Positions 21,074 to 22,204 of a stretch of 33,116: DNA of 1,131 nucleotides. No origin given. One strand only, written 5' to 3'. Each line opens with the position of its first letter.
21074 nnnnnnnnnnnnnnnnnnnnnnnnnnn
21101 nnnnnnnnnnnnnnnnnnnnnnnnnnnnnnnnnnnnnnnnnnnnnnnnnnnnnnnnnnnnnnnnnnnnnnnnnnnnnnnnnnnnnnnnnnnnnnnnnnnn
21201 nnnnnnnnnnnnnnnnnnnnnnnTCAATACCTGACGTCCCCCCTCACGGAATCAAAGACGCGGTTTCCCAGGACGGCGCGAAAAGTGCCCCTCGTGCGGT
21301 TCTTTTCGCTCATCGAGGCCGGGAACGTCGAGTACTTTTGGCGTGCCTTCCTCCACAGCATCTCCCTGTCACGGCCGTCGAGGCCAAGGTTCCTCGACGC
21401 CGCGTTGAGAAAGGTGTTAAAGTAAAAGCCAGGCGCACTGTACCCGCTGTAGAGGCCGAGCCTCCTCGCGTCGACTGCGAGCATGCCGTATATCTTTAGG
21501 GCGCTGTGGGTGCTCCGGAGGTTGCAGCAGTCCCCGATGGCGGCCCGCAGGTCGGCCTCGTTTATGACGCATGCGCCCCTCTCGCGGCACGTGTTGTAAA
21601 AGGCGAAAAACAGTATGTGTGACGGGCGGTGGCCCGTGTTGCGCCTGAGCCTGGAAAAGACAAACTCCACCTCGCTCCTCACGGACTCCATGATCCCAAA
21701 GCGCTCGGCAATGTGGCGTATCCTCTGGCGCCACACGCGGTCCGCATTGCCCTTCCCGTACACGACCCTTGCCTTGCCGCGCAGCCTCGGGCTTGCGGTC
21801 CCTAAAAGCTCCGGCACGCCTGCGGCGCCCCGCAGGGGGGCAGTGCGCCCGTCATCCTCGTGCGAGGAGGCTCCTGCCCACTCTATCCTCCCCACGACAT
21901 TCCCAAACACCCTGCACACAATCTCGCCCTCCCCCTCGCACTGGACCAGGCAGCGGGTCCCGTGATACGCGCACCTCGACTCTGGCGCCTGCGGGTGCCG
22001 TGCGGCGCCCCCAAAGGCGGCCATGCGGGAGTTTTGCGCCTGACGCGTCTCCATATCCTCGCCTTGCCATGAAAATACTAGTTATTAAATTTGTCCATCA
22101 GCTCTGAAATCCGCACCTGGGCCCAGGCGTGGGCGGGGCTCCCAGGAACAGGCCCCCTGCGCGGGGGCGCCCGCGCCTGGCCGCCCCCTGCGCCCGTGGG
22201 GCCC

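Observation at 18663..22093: Unusual overlapping four-gene operon: TFB-like factor, ParB-fold protein, Cys-rich orphan, A24 prepilin peptidase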

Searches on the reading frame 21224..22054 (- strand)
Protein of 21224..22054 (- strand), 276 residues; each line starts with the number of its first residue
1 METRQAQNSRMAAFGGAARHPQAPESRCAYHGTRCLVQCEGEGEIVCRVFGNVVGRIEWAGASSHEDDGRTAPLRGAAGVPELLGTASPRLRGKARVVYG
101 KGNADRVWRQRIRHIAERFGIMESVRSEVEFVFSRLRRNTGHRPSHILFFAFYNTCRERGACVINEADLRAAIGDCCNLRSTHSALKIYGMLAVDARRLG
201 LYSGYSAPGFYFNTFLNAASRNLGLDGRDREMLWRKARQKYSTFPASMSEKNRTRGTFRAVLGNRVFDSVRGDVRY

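Call 3: search_protein_families(library=pfam, proteins=[window:21224-22054:-], max_evalue=0.1)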
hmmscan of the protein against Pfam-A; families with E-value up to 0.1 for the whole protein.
window:21224-22054:- (276 aa): 0 families

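Call 6: search_protein_families(library=ncbifam, proteins=[window:21224-22054:-], max_evalue=1)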
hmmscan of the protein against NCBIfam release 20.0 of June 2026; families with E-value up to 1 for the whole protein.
window:21224-22054:- (276 aa): 0 families

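Call 7: search_protein_families(library=phrogs, proteins=[window:21224-22054:-], max_evalue=1)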
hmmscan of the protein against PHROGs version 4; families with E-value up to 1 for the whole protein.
window:21224-22054:- (276 aa): 0 families

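Call 8: search_protein_families(library=padloc, proteins=[window:21224-22054:-], max_evalue=1)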
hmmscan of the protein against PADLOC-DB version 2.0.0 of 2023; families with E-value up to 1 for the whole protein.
window:21224-22054:- (276 aa): 0 families

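Call 24: search_solved_structures(query=A2, max_evalue=10, show_alignments=2)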
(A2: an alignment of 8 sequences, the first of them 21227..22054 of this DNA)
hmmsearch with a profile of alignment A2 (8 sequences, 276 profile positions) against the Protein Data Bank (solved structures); distinct sequences matched with E-value up to 10: 4.
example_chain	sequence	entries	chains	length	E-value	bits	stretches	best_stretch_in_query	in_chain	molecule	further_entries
2yrg_A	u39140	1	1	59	0.17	14.5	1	24-49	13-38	Tripartite motif-containing protein 5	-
5jpx_A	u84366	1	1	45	0.24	14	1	23-51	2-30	E3 ubiquitin-protein ligase TRIM21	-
5olm_A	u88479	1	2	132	0.5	12.9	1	18-50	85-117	E3 ubiquitin-protein ligase TRIM21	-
9cpc_4T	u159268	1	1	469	2.3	10.7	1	45-99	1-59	Sperm-associated antigen 8 isoform 1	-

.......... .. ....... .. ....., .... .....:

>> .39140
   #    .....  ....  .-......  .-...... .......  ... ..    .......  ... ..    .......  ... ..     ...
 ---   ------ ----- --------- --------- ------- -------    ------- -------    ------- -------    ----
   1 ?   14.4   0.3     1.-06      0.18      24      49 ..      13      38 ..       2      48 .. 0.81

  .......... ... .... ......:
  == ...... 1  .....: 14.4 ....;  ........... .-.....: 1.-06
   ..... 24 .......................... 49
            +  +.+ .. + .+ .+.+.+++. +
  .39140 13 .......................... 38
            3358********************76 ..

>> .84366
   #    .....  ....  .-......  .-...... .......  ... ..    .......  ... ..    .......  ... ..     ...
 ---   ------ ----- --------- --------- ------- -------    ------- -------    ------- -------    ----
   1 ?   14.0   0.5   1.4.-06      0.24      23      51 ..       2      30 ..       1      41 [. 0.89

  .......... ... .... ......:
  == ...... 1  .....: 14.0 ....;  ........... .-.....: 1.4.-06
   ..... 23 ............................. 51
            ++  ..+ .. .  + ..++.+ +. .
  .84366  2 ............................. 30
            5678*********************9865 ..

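Call 28: find_homologous_proteins(query=A2, max_evalue=0.01)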
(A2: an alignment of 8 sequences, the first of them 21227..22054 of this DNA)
Query A2 (8 sequences) (276 aa, profile of the alignment): 13 proteins with E <= 0.01 among 8000 candidates.
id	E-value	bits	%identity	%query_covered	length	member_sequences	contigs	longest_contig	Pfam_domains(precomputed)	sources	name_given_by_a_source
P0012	1.9e-164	564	81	100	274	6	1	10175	-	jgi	-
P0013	5.0e-163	559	84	100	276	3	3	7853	-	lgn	-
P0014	6.3e-163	559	80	100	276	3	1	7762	-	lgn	-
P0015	6.6e-160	549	95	100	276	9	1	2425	-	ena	-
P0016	5.5e-155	533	64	95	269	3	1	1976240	-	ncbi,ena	-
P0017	1.8e-130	452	83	84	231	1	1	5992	-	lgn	-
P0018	1.8e-109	383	53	94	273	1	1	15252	-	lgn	-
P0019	3.4e-107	376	47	100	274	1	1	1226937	-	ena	-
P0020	3.5e-107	376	53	93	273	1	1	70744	-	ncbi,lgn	-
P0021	8.7e-107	375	47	100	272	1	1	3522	-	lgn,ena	-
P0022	1.2e-106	374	49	93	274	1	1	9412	-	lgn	-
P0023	2.3e-106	373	50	99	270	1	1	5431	-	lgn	-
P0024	1.5e-94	335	52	88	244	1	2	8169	-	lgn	-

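Call 29: find_encoding_contigs(protein=P0019, flank=8000, max_places=2)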
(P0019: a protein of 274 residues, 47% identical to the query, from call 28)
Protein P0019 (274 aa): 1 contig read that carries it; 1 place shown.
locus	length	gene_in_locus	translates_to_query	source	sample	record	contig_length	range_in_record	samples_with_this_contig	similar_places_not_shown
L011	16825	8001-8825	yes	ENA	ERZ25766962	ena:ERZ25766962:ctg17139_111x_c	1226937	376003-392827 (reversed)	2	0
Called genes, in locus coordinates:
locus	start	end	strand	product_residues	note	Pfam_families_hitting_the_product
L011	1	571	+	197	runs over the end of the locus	PF01728:FtsJ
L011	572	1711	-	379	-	PF02005:TRM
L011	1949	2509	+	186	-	PF14382:ECR1_N (weak)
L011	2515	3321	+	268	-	PF00800:PDT, PF01842:ACT (weak)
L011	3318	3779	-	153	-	-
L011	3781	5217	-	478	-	PF00478:IMPDH, PF03060:NMO (faint), PF00571:CBS, PF01070:FMN_dh (weak)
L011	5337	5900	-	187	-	PF04896:AmoC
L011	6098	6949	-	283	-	PF00809:Pterin_bind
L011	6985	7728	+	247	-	PF01973:MptE-like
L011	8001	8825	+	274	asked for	-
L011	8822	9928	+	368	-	-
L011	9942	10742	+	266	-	-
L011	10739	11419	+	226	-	-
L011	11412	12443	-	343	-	-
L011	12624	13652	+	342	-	PF01544:CorA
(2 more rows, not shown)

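Call 30: find_encoding_contigs(protein=P0020, flank=8000, max_places=2)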
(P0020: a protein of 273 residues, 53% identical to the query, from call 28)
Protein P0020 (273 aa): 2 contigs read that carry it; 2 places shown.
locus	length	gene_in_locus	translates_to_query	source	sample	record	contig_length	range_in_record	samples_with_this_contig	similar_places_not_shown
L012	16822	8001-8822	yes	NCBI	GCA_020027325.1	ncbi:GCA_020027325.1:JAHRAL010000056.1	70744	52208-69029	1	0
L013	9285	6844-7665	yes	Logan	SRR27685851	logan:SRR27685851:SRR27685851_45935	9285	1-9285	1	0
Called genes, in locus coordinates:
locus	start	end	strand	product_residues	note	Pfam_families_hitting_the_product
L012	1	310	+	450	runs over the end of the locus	PF00270:DEAD, PF04851:ResIII, PF00271:Helicase_C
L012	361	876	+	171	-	PF02002:TFIIE_alpha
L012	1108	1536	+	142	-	PF13240:Zn_Ribbon_1 (weak)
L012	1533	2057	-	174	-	PF13240:Zn_Ribbon_1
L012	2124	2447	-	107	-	PF00085:Thioredoxin, PF13098:Thioredoxin_2, PF13905:Thioredoxin_8 (faint)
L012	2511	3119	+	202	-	PF14382:ECR1_N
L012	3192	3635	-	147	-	-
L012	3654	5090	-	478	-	PF00478:IMPDH, PF00571:CBS, PF03060:NMO (weak), PF01070:FMN_dh (weak)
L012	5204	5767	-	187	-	PF04896:AmoC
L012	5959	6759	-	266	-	PF00809:Pterin_bind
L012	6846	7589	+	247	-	PF01973:MptE-like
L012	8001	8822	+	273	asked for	-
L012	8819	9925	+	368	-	-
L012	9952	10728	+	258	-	-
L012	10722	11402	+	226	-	-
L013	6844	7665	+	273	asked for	-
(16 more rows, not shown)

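Call 33: search_protein_families(library=pfam, alignment_id=A5, max_evalue=1)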
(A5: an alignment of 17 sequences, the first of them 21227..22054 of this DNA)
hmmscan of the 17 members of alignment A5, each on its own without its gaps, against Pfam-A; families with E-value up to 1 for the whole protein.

A. member 1, window:21227-22054:- (276 aa): 0 families

B. families by the number of members that match (of 17 scanned): 7 families
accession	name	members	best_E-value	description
PF13545.12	HTH_Crp_2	2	0.12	Crp-like helix-turn-helix domain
PF21305.2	type_II_gspD_N0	1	0.011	GspD-like, N0 domain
PF01638.23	HxlR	1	0.058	HxlR-like helix-turn-helix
PF22967.3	Ig_NUP210_1st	1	0.12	NUP210 Ig-like domain 1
PF24905.1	TTC3_9th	1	0.2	TTC3, helical domain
PF22865.1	MgtS-like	1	0.22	Small protein MgtS-like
PF24885.1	TPR_NPHP3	1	0.3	Nephrocystin-3 TPR domain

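Call 49: predict_structure(alignment_id=A7)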
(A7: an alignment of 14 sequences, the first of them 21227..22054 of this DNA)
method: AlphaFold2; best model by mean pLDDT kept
length: 276 residues; sequences in the alignment: 14
mean_pLDDT: 65.4   pTM: 0.45
mean pLDDT of the five models: 65.4, 62.4, 62.2, 60.6, 56.0
residues with pLDDT >= 90: 24; 70-90: 123; 50-70: 46; < 50: 83
segments of 3 or more residues with pLDDT < 50: 1-25, 30-32, 48-53, 56-100
pLDDT, mean of each block of 10 residues (from residue 1): 39 30 45 55 52 45 25 28 34 38 69 87 86 84 83 81 76 75 67 76 60 86 87 88 83 91 91 75
secondary structure, 60 per line:
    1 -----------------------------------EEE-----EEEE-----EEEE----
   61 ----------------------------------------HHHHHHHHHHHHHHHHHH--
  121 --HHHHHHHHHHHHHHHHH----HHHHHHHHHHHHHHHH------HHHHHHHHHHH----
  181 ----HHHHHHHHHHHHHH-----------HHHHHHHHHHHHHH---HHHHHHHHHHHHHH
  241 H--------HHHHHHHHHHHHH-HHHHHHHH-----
elements in order: E36-38 E44-47 E53-56 H101-118 H123-139 H144-159 H166-176 H185-198 H210-223 H227-241 H250-262 H264-271

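Call 54: fold_search(model_id=the predicted structure, library=pdb)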
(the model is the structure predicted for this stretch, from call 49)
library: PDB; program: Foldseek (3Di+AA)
matches with E <= 10: 267; with E <= 0.001: 5
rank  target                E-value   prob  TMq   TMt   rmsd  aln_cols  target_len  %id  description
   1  8s52_M                8.7e-05  1.00  0.36  0.35  21.3       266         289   15  RNA polymerase II core initially transcribing complex with an ordered RNA of 10 nt (released 2024-04-17)
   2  7nvu_M                3.2e-04  1.00  0.35  0.33  20.8       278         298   16  RNA polymerase II core pre-initiation complex with open promoter DNA (released 2021-05-05)
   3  8s51_M                3.6e-04  1.00  0.36  0.34  21.5       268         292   16  RNA polymerase II core initially transcribing complex with an ordered RNA of 8 nt (released 2024-04-17)
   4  8s5n_M                4.4e-04  1.00  0.37  0.38  21.1       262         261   16  RNA polymerase II core initially transcribing complex with an ordered RNA of 12 nt (released 2024-04-10)
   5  8wak_R                5.3e-04  1.00  0.36  0.35  21.2       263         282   16  Structure of transcribing complex 2 (TC2), the initially transcribing complex with Pol II positioned 2nt downstream of (released 2023-12-06)
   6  5iy7_M                1.5e-03  1.00  0.33  0.31  21.5       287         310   17  Human holo-PIC in the open state (released 2016-05-18)
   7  7zs9_M                2.4e-03  0.99  0.29  0.26  19.8       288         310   11  Yeast RNA polymerase II transcription pre-initiation complex with the +1 nucleosome (complex A) (released 2022-11-16)
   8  7o72_M                2.6e-03  1.00  0.32  0.30  19.3       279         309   14  Yeast RNA polymerase II transcription pre-initiation complex with closed promoter DNA (released 2021-06-16)
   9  7o4i_M                3.0e-03  1.00  0.31  0.29  20.3       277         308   14  Yeast RNA polymerase II transcription pre-initiation complex with initial transcription bubble (released 2021-06-16)
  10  7ena_BA               3.0e-03  0.99  0.25  0.27  20.7       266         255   14  TFIID-based PIC-Mediator holo-complex in pre-assembled state (pre-hPIC-MED) (released 2021-05-26)
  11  7eg8_R                4.0e-03  0.98  0.25  0.27  20.6       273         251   14  TFIID-based core PIC on PUMA promoter (released 2021-05-05)
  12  7egc_R                4.5e-03  0.98  0.25  0.27  20.9       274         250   14  p53-bound TFIID-based holo PIC on HDM2 promoter (released 2021-05-12)
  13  7egb_R                4.7e-03  1.00  0.35  0.38  20.6       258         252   15  TFIID-based holo PIC on SCP promoter (released 2021-05-05)
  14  1d3u_B                5.8e-03  1.00  0.37  0.48   6.4       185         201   12  TATA-BINDING PROTEIN/TRANSCRIPTION FACTOR (II)B/BRE+TATA-BOX COMPLEX FROM PYROCOCCUS WOESEI (released 1999-11-15)
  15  7zwd_M                5.8e-03  0.92  0.20  0.22  21.0       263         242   13  Structure of SNAPc containing Pol II pre-initiation complex bound to U5 snRNA promoter (CC) (released 2022-11-30)
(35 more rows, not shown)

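Call 108: search_solved_structures(query=A17, max_evalue=10, show_alignments=2)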
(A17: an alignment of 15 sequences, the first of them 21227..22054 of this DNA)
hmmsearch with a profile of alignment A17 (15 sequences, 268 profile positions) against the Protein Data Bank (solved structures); distinct sequences matched with E-value up to 10: 11.
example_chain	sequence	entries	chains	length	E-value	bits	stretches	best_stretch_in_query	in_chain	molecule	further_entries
29vf_M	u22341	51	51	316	1.7e-07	34.4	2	91-170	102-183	Transcription initiation factor IIB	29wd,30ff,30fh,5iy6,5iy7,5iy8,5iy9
1tfb_A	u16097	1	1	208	0.00033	23.5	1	102-170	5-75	TFIIB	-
5wh1_A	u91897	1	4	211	0.00033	23.5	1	104-170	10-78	Transcription initiation factor IIB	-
1c9b_A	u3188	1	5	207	0.00039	23.3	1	104-170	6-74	GENERAL TRANSCRIPTION FACTOR IIB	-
2phg_A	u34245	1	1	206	0.00042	23.2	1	104-170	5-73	Transcription initiation factor IIB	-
1d3u_B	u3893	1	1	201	0.051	16.4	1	107-161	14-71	TRANSCRIPTION INITIATION FACTOR IIB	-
1ais_B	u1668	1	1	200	0.052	16.3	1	107-161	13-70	PROTEIN (TRANSCRIPTION INITIATION FACTOR IIB)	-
1vol_A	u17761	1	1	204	0.056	16.2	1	106-170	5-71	PROTEIN (TRANSCRIPTION FACTOR IIB (TFIIB))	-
1pft_A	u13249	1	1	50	0.17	14.6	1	40-56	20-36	TFIIB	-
1rly_A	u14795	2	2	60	0.36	13.6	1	24-57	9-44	Transcription initiation factor IIB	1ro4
1dl6_A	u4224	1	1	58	0.37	13.5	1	24-57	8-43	TRANSCRIPTION FACTOR II B (TFIIB)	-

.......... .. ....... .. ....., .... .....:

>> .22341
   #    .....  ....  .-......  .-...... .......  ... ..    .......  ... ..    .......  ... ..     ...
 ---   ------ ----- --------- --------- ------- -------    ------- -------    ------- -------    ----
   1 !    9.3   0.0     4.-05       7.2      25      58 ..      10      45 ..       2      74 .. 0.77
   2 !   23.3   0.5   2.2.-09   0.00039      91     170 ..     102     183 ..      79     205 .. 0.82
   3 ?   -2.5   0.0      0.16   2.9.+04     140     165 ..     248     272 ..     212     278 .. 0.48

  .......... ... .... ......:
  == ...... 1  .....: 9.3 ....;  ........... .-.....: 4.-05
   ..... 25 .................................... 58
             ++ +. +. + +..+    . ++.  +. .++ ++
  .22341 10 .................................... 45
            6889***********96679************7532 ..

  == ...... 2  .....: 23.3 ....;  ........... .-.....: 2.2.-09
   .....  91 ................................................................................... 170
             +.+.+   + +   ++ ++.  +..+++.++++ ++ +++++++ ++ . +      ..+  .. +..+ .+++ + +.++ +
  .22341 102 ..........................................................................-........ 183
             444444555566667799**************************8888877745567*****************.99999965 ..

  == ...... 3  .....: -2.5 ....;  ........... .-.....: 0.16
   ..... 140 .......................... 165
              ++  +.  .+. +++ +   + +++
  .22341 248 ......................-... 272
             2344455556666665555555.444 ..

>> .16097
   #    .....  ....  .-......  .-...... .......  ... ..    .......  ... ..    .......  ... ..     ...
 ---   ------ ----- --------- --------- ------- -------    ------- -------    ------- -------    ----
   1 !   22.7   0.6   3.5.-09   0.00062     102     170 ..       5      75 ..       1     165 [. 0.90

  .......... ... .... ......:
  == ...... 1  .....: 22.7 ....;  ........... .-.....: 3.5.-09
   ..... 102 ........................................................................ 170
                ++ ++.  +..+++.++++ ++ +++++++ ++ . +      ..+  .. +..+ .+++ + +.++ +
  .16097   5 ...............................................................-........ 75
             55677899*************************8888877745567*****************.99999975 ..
